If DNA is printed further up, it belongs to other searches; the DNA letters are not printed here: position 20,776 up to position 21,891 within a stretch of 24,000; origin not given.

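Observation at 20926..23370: Orphan two-gene module: signal-less trypsin-like serine protease plus a 481-aa protein with a PD-(D/E)xK-like core; candidate undescribed conflict/defence system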

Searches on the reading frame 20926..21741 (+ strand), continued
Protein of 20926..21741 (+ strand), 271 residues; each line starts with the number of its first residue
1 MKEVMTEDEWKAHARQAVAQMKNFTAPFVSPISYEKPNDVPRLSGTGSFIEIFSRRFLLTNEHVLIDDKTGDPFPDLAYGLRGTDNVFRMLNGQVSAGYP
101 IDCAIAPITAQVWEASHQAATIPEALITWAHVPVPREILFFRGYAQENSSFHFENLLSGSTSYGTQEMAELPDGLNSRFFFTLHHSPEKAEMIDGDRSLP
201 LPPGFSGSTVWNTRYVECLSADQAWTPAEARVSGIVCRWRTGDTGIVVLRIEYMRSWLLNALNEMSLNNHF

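Call 43: search_protein_families(library=padloc, proteins=[L007:6479-7774:+, L013:232-1542:+, L014:159-1541:+, L007:9307-9810:+, L024:6793-7596:-, L001:5889-7847:+, L001:9272-11239:-], max_evalue=0.1)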
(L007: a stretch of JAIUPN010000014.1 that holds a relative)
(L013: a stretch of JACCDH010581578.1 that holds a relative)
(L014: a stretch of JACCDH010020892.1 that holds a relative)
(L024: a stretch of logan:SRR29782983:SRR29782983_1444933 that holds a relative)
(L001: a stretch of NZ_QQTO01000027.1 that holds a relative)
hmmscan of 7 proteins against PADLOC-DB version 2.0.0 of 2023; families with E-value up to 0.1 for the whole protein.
L007:6479-7774:+ (431 aa): 0 families

L013:232-1542:+ (436 aa): 0 families

L014:159-1541:+ (460 aa): 0 families

L007:9307-9810:+ (167 aa): 0 families

L024:6793-7596:- (267 aa): 0 families

L001:5889-7847:+ (652 aa): 1 family
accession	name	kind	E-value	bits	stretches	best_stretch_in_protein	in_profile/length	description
PDLC04347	PDC-M03B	-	0.0065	14.1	1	293-344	171-224/245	-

L001:9272-11239:- (655 aa): 33 families (the best 25 are shown)
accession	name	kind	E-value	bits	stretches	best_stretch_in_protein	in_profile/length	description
PDLC00855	E1-E2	-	3.4e-206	684.8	1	82-649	1-576/579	E1-E2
PDLC00844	E1-E2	-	3.8e-28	96.4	1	370-511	271-407/489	E1-E2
PDLC00836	E1-E2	-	8.3e-23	78.8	1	365-494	331-456/602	E1-E2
PDLC00848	E1-E2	-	2.7e-21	73.5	1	373-536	372-529/607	E1-E2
PDLC00837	E1-E2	-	3.9e-20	70.1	1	373-512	323-463/593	E1-E2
PDLC00856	E1-E2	-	5.8e-19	66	1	374-497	321-438/573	E1-E2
PDLC00840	E1-E2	-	1.1e-18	65.6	1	370-506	208-344/458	E1-E2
PDLC00847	E1-E2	-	7.8e-18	62.1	1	368-528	279-431/523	E1-E2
PDLC00850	E1-E2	-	5.3e-17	59.5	1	375-476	314-410/566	E1-E2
PDLC00839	E1-E2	-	5.5e-17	59.2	1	373-487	368-477/602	E1-E2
PDLC00832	E1-E2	-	7.9e-17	58.7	1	370-482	333-440/588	E1-E2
PDLC00857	E1-E2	-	1.4e-16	58.1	1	372-495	343-457/589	E1-E2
PDLC00829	E1-E2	-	2.5e-16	57.8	1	372-612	168-402/426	E1-E2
PDLC00827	E1-E2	-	2e-15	54.2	1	373-485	330-442/711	E1-E2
PDLC00828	E1-E2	-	2.1e-15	54.9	1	372-517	172-312/431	E1-E2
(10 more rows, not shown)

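Call 47: find_homologous_proteins(query=A1, max_evalue=0.001)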
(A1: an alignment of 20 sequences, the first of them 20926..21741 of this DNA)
Query A1 (20 sequences) (271 aa, profile of the alignment): 414 proteins with E <= 0.001 among 5738 candidates; the best 120 are listed.
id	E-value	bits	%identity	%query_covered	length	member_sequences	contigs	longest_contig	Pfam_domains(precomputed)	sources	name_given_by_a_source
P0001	1.4e-137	476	100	100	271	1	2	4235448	-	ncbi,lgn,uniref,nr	ncbi:hypothetical protein [Methyloferula stellata]|uniref:hypothetical protein n=1 Tax=Methyloferula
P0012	2.2e-136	472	66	99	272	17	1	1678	-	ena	-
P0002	3.6e-136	471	76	99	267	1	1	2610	-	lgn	-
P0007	5.3e-135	467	73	99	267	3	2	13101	-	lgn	-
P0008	1.8e-134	465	71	99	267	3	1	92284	-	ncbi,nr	ncbi:hypothetical protein PMNALOAF_3546 [Methylobacterium adhaesivum]|nr:hypothetical protein PMNALO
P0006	1.6e-133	462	74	99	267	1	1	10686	-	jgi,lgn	jgi:hypothetical protein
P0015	2.6e-133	462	63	99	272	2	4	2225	-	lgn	-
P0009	2.6e-133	462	71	99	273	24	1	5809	-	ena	-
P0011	3.5e-132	458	70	99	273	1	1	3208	-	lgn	-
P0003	2.1e-131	455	74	98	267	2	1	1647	-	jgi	jgi:hypothetical protein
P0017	3.0e-130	452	64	98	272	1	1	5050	-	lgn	-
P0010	2.0e-129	449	72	96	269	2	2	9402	-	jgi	-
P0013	2.3e-129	449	65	99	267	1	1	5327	-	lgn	-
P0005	3.3e-129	448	73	99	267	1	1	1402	-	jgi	jgi:hypothetical protein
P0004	2.8e-128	445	74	98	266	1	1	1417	-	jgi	-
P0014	7.6e-128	444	66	98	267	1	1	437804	-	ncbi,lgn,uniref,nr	ncbi:hypothetical protein [Sphingomonas sp. Root710]|uniref:hypothetical protein n=1 Tax=Sphingomona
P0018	1.3e-90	322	67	76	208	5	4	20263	-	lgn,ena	-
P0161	7.8e-84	299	37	94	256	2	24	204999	-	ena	-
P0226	9.8e-76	273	36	93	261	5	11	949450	-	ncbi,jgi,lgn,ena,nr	ncbi:hypothetical protein K5M56_15605 [Serratia marcescens]|nr:hypothetical protein [Serratia marces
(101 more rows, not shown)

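Call 49: find_encoding_contigs(protein=P0226, flank=8000, max_places=4)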
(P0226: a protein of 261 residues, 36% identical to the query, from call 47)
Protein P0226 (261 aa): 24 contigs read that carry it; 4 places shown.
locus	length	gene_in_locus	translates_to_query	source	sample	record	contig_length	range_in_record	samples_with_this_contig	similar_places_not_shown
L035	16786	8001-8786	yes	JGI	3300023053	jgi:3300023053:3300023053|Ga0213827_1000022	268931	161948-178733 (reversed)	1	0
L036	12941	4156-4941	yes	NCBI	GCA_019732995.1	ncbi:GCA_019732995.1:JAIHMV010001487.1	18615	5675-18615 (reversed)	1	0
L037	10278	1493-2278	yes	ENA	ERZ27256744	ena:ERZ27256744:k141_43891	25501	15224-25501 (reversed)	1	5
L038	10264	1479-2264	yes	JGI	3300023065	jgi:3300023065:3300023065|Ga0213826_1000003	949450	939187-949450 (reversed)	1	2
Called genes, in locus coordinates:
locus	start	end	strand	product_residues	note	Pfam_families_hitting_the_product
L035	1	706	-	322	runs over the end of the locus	-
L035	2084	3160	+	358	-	-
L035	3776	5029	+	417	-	-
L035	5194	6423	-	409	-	PF01548:DEDD_Tnp_IS110, PF02371:Transposase_20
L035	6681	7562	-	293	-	-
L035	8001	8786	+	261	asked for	-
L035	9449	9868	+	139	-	PF00717:Peptidase_S24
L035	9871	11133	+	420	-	PF00817:IMS, PF11799:IMS_C, PF13438:DUF4113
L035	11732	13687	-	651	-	PF00580:UvrD-helicase (weak), PF13245:AAA_19, PF00580:UvrD-helicase (weak)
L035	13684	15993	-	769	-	PF13175:AAA_15, PF13476:AAA_23 (weak), PF13304:AAA_21, PF20469:OLD-like_TOPRIM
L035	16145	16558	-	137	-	-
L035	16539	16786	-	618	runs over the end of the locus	PF00589:Phage_integrase (faint)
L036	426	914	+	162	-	-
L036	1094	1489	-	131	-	-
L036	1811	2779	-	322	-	-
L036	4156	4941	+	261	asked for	-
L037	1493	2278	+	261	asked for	-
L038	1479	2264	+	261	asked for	-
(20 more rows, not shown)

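Call 50: find_encoding_contigs(protein=P0161, flank=8000, max_places=4)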
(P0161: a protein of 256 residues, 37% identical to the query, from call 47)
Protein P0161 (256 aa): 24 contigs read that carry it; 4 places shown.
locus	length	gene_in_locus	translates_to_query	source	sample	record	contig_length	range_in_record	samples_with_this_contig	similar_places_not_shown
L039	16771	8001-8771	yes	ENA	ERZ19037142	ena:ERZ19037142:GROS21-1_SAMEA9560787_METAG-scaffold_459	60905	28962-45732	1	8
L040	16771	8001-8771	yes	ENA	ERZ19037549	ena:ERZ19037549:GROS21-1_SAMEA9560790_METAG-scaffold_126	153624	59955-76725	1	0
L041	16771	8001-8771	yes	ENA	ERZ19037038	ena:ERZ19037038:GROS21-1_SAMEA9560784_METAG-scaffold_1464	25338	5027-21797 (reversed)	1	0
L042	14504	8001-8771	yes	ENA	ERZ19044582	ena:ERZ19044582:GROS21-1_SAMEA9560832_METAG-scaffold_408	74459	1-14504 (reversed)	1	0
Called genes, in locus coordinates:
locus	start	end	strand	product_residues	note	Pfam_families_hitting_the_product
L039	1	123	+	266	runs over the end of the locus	PF01149:Fapy_DNA_glyco, PF06831:H2TH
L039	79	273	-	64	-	-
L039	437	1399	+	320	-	PF08401:ArdcN, PF18818:MPTase-PolyVal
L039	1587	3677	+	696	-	PF02195:ParB_N (weak)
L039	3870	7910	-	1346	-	PF01381:HTH_3 (weak)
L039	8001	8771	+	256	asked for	-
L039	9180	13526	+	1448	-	PF13872:AAA_34, PF13871:Helicase_C_4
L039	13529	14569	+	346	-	PF23639:DUF7146, PF13362:Toprim_3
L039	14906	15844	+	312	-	PF10686:YAcAr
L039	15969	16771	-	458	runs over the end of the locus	PF20247:DUF6602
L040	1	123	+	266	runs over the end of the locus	PF01149:Fapy_DNA_glyco, PF06831:H2TH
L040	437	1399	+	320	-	PF08401:ArdcN, PF18818:MPTase-PolyVal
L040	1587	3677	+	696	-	PF02195:ParB_N (weak)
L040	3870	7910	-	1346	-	PF01381:HTH_3 (weak)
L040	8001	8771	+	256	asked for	-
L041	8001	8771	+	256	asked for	-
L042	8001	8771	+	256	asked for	-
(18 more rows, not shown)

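Call 52: search_protein_representatives(alignment_id=A1)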
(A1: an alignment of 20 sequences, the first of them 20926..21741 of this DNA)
Query: 20 sequences, 272 profile positions. Proteins with E-value up to 0.001 (for the whole library): 951; up to 1e-10: 489; up to 1e-30: 165. The best 150 are listed.
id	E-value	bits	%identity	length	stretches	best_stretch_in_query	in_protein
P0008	5.6e-135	465.4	-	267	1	6-271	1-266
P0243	1.0e-84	300.5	-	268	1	16-270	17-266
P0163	1.2e-83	297.0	-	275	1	8-262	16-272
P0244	6.0e-81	288.2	-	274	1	4-265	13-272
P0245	6.9e-75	268.3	-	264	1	5-262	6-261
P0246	1.3e-72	260.8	-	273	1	8-267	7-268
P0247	3.8e-72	259.3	-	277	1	8-271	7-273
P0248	1.8e-70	253.8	-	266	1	2-255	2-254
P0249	2.0e-70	253.7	-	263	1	6-255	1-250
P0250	5.5e-70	252.2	-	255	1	6-265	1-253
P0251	4.6e-67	242.6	-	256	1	7-261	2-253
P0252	1.1e-65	238.1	-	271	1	1-262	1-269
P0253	2.3e-65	237.1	-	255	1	6-261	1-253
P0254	3.5e-65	236.5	-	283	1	5-268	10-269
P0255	3.9e-65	236.3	-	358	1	10-260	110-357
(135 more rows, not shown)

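Call 54: search_protein_families(library=pfam, alignment_id=A3, max_evalue=1)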
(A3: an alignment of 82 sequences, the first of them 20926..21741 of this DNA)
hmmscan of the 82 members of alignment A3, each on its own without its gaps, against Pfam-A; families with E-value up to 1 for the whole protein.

A. member 1, window:20926-21741:+ (271 aa): 0 families

B. families by the number of members that match (of 82 scanned): 11 families
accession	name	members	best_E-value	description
PF13365.12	Trypsin_2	59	2.3e-08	Trypsin-like peptidase domain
PF11154.13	DUF2934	7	6.3e-08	Protein of unknown function (DUF2934)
PF00089.32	Trypsin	3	0.00057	Trypsin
PF05579.19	Peptidase_S32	3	0.058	Equine arteritis virus serine endopeptidase S32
PF04833.20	COBRA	1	0.0074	COBRA-like protein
PF14269.12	Arylsulfotran_2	1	0.03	Arylsulfotransferase (ASST)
PF01732.22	Mycop_pep_DUF31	1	0.045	Mycoplasma peptidase (DUF31)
PF22242.1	6PGD_like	1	0.084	6-phosphogluconate dehydrogenase C-terminal domain-like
PF20869.2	FAM186A_PQQAQ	1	0.092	FAM186A, PQQAQ repeat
PF13410.11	GST_C_2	1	0.14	Glutathione S-transferase, C-terminal domain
PF08107.16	Antimicrobial12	1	0.18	Pleurocidin family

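Call 55: search_protein_families(library=padloc, alignment_id=A3, max_evalue=1)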
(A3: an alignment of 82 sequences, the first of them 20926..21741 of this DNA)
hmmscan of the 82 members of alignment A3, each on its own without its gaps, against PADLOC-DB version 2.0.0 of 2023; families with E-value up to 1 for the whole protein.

A. member 1, window:20926-21741:+ (271 aa): 0 families

B. families by the number of members that match (of 82 scanned): 6 families
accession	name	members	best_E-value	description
PDLC03855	LmuA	8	1.6e-05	-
PDLC05022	PDC-S45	8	0.0017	-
PDLC02959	RT-Protease_XI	4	8.9e-05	single gene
PDLC04593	PDC-M35A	4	0.0099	-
PDLC02960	RT-Protease_XI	3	0.0003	single gene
PDLC03010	nacht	1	0.0031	-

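Call 59: search_protein_families(library=padloc, alignment_id=A4, max_evalue=0.000001)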
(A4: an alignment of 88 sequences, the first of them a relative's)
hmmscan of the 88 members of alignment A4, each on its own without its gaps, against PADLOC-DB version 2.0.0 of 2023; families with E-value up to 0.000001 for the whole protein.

A. member 1, L003:54-2192:+ (713 aa): 26 families (the best 25 are shown)
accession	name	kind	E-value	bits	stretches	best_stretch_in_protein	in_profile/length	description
PDLC03312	MTase_II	-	1.8e-297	988.1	1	2-700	634-1332/1344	Type II methyltransferase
PDLC02541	PglX|PglXI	-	9.9e-108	359.5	2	204-637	189-626/919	PglXI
PDLC03346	MTase_II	-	6.4e-70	234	2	264-638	363-741/1068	Type II methyltransferase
PDLC03319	MTase_II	-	1.1e-26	91.8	2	378-603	167-396/503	Type II methyltransferase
PDLC03367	MTase_II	-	1.5e-22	77.7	1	154-596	14-443/633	Type II methyltransferase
PDLC03325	MTase_II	-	1.3e-17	61.6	1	161-244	71-154/426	Type II methyltransferase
PDLC03228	MTase_II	-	6.4e-14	50.3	1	162-214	144-196/227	Type II methyltransferase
PDLC03371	MTase_II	-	2.4e-13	48.2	1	163-210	191-239/260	Type II methyltransferase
PDLC03380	MTase_II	-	1.8e-12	45.2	1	159-224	34-99/393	Type II methyltransferase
PDLC03339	MTase_II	-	4.2e-12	43.5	1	162-220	210-268/399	Type II methyltransferase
PDLC03322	MTase_II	-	4.3e-12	43.6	1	159-243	39-126/446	Type II methyltransferase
PDLC03353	MTase_II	-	6.7e-12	43.5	0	163-212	190-239/260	Type II methyltransferase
PDLC03283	MTase_II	-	7.5e-12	43.2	0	172-216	220-264/352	Type II methyltransferase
PDLC04134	mad2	-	9.7e-12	42.4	0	170-219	278-329/492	mads_2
PDLC03299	MTase_II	-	5.6e-11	40.5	1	164-220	198-254/296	Type II methyltransferase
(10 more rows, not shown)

B. families by the number of members that match (of 88 scanned): 267 families (the first 25 are shown)
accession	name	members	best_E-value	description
PDLC00739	Effector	2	1.5e-161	Endonuclease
PDLC01997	SAVED1--SAVED_HNH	2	3.4e-149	-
PDLC00746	Effector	2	6.6e-94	Endonuclease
PDLC00749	Effector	2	1.8e-77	Endonuclease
PDLC01998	SAVED1--SAVED_HNH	2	1.2e-58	-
PDLC00740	Effector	2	3.2e-57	Endonuclease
PDLC00751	Effector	2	2.9e-54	Endonuclease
PDLC00743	Effector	2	1.2e-49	Endonuclease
PDLC00742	Effector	2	4.6e-43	Endonuclease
PDLC00747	Effector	2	1.2e-41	Endonuclease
PDLC01999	SAVED1--SAVED_HNH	2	7.7e-38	-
PDLC00738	Effector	2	1.4e-35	Endonuclease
PDLC02000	Effector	2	9.9e-34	SAVED1--SAVED_HNH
PDLC03300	MTase_II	2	2.4e-24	Type II methyltransferase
PDLC04772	PDC-M68A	2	1.9e-22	-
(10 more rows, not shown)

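Call 60: search_protein_families(library=pfam, alignment_id=A4, max_evalue=0.000001)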
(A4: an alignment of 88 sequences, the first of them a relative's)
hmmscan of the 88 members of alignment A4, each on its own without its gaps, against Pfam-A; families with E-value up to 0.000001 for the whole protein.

A. member 1, L003:54-2192:+ (713 aa): 2 families
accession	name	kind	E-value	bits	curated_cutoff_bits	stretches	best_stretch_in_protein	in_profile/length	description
PF01555.25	N6_N4_Mtase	-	1.8e-19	71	26.7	1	160-219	160-219/221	DNA methylase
PF01170.24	UPF0020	-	7.8e-07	29.4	22.3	0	180-207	27-54/197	RMKL-like, methyltransferase domain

B. families by the number of members that match (of 88 scanned): 69 families (the first 25 are shown)
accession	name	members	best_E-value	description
PF00589.27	Phage_integrase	4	5.5e-21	Phage integrase family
PF09994.14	T6SS_Tle1-like_cat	2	5.8e-68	T6SS, Phospholipase effector Tle1-like, catalytic domain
PF18145.6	SAVED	2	4e-55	SMODS-associated and fused to various effectors sensor domain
PF13609.12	Porin_4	2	1.2e-35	Gram-negative porin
PF12599.13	DUF3768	2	1.6e-33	Protein of unknown function (DUF3768)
PF01555.25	N6_N4_Mtase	2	6e-24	DNA methylase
PF13365.12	Trypsin_2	2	1.1e-19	Trypsin-like peptidase domain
PF00440.29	TetR_N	2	1.1e-15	Bacterial regulatory proteins, tetR family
PF02534.20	T4SS-DNA_transf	1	6.1e-71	Type IV secretory system Conjugative DNA transfer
PF03524.21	CagX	1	3.1e-68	Conjugal transfer protein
PF03743.19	TrbI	1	3.2e-57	Bacterial conjugation TrbI-like protein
PF04610.19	TrbL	1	1.8e-53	TrbL/VirB6 plasmid conjugal transfer protein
PF00122.25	E1-E2_ATPase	1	2.2e-53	E1-E2 ATPase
PF14335.11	DUF4391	1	4.3e-53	Domain of unknown function (DUF4391)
PF17278.7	DUF5343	1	1.6e-43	Family of unknown function (DUF5343)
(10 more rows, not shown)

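Call 61: search_protein_families(library=padloc, proteins=[L021:9141-9428:+, L021:9895-11256:-, L021:11484-11918:-, L021:12140-13207:+, L021:13381-14700:+, L021:14644-15573:-, L021:15570-16976:-], max_evalue=0.01)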
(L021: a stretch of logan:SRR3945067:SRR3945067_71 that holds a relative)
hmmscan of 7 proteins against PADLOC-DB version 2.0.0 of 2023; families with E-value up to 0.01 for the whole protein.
L021:9141-9428:+ (95 aa): 0 families

L021:9895-11256:- (453 aa): 0 families

L021:11484-11918:- (144 aa): 0 families

L021:12140-13207:+ (355 aa): 0 families

L021:13381-14700:+ (439 aa): 62 families (the best 25 are shown)
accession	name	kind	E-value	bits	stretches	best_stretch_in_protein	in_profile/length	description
PDLC03234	MTase_II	-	7.3e-79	263.7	1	16-414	6-370/375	Type II methyltransferase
PDLC03326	MTase_II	-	8.2e-64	214.3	1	18-421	8-387/412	Type II methyltransferase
PDLC03378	MTase_II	-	2.9e-63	212.3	1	15-419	3-339/344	Type II methyltransferase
PDLC00033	DruM2|DruM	-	6.3e-58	194.8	1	11-411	18-365/368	DNA cytosine methylase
PDLC00026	DruM2|DruM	-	2.5e-54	183.1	1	19-417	9-325/336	DNA cytosine methylase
PDLC03237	MTase_II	-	3.6e-51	172.1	2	17-207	796-977/1036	Type II methyltransferase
PDLC03272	MTase_II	-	2.4e-48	163.3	1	10-422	70-402/407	Type II methyltransferase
PDLC02648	DrmMII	-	8.1e-44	148.2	1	12-406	19-447/468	DrmMII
PDLC02649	DrmMII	-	5.8e-39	132.2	3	82-200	101-221/422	DrmMII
PDLC00029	DruM2|DruM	-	5.8e-35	119.2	2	20-201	10-168/329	DNA cytosine methylase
PDLC03232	MTase_II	-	1.2e-34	117.9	1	94-412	131-462/465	Type II methyltransferase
PDLC03307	MTase_II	-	2.2e-34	117.3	2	86-148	54-115/382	Type II methyltransferase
PDLC00031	DruM2|DruM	-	4.2e-34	116.2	2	95-200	71-173/361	DNA cytosine methylase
PDLC00032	DruM2|DruM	-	1.1e-33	115.2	2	20-203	9-174/424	DNA cytosine methylase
PDLC00030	DruM2|DruM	-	1.4e-33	114.6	2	13-206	4-192/380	DNA cytosine methylase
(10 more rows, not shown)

L021:14644-15573:- (309 aa): 1 family
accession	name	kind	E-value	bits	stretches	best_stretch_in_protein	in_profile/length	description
PDLC02208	Ppl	-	0.0066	12.6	1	121-238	584-702/894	-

L021:15570-16976:- (468 aa): 0 families
